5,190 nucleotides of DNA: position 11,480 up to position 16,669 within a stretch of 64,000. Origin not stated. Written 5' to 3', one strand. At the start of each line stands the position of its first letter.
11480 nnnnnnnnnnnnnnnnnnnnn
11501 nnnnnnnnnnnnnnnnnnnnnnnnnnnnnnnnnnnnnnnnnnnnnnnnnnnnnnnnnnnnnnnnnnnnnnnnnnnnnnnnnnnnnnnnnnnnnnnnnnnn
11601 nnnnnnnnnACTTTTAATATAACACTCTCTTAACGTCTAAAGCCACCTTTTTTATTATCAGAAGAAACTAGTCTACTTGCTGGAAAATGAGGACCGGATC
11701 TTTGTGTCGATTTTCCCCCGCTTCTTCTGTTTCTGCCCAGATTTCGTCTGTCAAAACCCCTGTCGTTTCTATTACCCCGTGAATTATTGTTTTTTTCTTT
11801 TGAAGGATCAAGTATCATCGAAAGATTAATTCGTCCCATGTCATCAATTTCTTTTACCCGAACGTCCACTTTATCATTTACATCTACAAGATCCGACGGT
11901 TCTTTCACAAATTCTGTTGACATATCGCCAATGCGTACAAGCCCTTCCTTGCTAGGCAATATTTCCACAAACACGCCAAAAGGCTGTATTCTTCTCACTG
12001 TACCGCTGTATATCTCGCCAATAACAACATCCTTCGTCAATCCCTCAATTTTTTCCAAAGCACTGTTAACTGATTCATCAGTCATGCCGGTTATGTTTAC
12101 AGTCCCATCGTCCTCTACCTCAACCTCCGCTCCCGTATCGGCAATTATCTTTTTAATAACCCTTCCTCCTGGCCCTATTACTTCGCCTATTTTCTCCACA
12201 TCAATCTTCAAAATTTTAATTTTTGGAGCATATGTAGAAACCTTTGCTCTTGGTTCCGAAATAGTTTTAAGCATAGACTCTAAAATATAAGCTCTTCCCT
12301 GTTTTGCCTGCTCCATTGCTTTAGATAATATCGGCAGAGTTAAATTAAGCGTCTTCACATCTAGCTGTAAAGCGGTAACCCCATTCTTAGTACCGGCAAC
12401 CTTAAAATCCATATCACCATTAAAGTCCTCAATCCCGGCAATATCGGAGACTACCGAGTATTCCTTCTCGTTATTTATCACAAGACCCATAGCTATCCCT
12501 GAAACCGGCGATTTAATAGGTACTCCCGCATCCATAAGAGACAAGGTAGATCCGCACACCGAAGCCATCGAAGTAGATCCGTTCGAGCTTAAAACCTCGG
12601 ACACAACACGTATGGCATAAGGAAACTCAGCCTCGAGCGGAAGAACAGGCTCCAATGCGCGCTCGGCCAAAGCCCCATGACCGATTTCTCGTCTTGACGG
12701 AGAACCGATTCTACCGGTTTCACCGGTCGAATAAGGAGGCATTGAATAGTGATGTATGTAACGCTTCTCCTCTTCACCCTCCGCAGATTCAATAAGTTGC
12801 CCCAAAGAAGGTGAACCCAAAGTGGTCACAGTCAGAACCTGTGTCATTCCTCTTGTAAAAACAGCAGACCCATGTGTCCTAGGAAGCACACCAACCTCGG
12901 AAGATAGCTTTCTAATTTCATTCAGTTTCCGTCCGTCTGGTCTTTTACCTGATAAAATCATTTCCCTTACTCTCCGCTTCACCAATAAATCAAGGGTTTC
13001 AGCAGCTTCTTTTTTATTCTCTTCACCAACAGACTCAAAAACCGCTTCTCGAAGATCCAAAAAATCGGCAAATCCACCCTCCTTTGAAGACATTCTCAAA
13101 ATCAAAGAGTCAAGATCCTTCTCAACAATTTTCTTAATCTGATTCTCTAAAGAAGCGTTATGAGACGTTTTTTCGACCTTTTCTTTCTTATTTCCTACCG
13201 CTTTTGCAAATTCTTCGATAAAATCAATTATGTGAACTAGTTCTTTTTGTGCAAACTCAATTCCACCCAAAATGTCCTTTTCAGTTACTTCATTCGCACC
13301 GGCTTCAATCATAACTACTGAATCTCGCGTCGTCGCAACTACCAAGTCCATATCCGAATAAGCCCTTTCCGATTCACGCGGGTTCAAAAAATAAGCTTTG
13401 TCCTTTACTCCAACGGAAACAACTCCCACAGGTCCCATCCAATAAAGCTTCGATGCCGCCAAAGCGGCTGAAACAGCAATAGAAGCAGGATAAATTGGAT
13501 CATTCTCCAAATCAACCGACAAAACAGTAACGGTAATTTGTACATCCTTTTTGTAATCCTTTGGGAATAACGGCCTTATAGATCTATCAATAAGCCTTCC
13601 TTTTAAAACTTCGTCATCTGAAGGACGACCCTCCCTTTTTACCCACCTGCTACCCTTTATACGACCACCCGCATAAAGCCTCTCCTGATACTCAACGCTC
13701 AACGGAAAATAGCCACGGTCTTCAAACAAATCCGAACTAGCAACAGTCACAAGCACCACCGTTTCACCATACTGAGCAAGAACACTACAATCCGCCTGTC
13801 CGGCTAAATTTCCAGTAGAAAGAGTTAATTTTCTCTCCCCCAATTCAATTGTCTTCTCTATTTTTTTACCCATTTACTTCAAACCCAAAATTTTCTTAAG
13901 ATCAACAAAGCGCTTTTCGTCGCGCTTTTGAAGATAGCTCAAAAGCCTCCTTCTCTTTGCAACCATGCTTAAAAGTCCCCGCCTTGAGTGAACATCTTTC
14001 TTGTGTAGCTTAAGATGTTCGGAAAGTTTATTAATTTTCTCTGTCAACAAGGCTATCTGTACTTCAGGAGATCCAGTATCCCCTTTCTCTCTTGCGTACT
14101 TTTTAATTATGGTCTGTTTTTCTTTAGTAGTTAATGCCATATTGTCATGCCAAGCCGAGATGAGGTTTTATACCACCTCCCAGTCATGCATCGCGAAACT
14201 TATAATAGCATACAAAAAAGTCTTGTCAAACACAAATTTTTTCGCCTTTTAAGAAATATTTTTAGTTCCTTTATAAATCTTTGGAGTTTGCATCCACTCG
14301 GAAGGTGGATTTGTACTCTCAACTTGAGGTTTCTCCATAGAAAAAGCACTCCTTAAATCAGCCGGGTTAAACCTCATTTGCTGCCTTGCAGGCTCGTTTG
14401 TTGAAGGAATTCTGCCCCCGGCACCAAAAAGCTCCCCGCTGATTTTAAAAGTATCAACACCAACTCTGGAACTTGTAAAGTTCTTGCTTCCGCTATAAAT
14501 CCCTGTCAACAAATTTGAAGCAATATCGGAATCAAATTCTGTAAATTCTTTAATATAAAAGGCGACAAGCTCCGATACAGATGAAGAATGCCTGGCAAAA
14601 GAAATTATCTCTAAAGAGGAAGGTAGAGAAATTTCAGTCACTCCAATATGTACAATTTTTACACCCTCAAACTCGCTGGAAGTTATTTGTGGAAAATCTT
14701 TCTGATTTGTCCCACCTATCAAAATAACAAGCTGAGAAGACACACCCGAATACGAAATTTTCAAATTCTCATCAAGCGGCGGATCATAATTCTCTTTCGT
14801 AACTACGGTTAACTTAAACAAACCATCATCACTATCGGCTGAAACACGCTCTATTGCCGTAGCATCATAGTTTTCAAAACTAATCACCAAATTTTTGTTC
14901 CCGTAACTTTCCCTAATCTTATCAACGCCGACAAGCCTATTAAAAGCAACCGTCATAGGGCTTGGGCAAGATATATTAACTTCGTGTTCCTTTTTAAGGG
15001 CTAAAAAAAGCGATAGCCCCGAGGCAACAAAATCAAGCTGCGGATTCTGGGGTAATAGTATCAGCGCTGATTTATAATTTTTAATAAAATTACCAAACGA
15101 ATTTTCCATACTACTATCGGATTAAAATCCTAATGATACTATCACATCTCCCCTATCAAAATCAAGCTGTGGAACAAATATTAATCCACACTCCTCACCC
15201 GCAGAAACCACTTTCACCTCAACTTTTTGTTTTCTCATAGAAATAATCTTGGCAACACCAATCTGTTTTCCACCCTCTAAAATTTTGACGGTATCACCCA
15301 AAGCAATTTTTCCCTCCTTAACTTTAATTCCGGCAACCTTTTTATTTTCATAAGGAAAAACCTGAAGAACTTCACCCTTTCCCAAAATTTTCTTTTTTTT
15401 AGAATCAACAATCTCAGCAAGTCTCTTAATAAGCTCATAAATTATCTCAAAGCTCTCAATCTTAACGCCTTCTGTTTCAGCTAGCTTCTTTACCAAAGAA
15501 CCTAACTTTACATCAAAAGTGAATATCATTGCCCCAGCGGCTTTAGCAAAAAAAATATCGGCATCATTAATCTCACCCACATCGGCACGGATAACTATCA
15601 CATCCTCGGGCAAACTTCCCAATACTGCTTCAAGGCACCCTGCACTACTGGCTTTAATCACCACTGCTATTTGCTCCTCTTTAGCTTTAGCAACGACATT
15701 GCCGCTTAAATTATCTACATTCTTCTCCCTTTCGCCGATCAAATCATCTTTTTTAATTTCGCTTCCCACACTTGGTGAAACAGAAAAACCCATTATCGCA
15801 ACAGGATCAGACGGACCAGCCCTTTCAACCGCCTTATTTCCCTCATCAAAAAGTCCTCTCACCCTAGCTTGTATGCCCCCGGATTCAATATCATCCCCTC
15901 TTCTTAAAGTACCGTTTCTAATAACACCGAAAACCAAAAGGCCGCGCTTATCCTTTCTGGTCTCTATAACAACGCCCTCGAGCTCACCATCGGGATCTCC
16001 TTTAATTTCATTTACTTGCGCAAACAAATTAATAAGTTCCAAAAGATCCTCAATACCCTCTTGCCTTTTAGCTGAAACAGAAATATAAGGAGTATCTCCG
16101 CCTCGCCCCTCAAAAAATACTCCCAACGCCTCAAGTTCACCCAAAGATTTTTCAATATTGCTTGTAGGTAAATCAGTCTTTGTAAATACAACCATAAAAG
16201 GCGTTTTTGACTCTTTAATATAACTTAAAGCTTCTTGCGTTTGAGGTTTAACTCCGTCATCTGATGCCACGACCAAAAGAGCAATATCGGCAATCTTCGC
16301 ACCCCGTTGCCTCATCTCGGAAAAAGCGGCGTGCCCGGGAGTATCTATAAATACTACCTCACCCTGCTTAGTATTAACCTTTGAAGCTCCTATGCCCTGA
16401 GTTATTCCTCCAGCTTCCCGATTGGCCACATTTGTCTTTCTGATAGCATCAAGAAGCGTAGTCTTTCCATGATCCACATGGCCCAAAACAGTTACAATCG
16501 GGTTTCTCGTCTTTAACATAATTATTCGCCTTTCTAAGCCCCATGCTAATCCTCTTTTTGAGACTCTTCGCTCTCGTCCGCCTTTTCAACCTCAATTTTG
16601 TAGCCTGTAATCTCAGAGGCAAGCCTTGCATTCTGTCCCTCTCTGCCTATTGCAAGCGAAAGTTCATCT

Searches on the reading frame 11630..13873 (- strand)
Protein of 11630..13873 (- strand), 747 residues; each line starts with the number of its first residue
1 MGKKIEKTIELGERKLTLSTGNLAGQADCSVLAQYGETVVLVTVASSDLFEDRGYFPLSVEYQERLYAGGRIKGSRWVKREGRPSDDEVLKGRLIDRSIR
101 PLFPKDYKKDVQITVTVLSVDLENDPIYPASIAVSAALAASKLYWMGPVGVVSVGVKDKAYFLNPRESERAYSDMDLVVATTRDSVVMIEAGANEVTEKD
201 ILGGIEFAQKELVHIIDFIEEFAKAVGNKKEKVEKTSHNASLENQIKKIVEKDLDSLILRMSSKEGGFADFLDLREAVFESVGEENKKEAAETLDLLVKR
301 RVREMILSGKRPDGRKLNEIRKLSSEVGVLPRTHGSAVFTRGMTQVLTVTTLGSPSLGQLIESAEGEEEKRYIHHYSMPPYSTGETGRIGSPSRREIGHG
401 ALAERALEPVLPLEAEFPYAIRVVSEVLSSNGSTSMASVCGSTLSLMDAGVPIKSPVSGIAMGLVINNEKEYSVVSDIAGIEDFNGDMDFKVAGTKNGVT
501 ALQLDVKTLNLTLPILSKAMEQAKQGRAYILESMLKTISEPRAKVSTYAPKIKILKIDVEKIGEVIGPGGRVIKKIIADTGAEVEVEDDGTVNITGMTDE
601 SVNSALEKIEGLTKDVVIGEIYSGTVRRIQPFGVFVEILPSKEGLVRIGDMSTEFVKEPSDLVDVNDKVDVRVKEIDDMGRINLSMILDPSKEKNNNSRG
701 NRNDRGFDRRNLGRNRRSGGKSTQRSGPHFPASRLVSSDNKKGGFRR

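Call 20: search_protein_families(library=pfam, proteins=[window:11630-13873:-], max_evalue=0.001)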
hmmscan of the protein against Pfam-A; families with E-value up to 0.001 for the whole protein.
window:11630-13873:- (747 aa): 6 families
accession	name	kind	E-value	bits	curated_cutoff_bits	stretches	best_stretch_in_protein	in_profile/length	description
PF01138.27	RNase_PH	-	4e-56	189.4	25.5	2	319-452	1-130/130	3' exoribonuclease family, domain 1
PF03725.20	RNase_PH_C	-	1.2e-17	64.1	20.8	2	147-210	1-66/67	3' exoribonuclease family, domain 2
PF00013.35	KH_1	-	8e-12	45.2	21.5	1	555-610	4-65/66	KH domain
PF00575.29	S1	-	1.1e-11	45.4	22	1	618-686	4-73/74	S1 RNA binding domain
PF23052.1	KH_N4BP1_2nd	-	0.00064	20.2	27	0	567-614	19-65/120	N4BP1, second type I KH-domain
PF22675.2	KH-I_KHDC4-BBP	-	0.00076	19.7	30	0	562-602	8-48/76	KHDC4/BBP-like, KH-domain type I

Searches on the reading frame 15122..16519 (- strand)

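Call 21: search_protein_families(library=pfam, proteins=[window:15122-16519:-], max_evalue=0.001)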
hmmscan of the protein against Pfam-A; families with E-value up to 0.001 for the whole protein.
window:15122-16519:- (465 aa): 8 families
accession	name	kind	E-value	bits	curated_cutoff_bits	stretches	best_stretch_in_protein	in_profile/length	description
PF00009.33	GTP_EFTU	-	3.3e-34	118.6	26.5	1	7-165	4-184/188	Elongation factor Tu GTP binding domain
PF11987.13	IF-2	-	1.6e-19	70.4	27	1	263-366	7-115/117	Translation-initiation factor 2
PF22042.2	EF-G_D2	-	8.1e-16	58.4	27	1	180-255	2-81/84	Elongation factor G domain 2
PF01926.29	MMR_HSR1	-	4.4e-12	46.6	21.9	1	9-114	2-113/113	50S ribosome-binding GTPase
PF03144.31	GTP_EFTU_D2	-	2.8e-08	34.5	30.3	1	394-460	2-72/73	Elongation factor Tu domain 2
PF00071.28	Ras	-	2.3e-05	24.5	21.6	1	10-162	3-155/162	Ras family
PF00350.29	Dynamin_N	-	3e-05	24.5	27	0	9-41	1-33/168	Dynamin family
PF03193.22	RsgA_GTPase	-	0.00091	19.5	30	0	78-163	24-104/174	RsgA GTPase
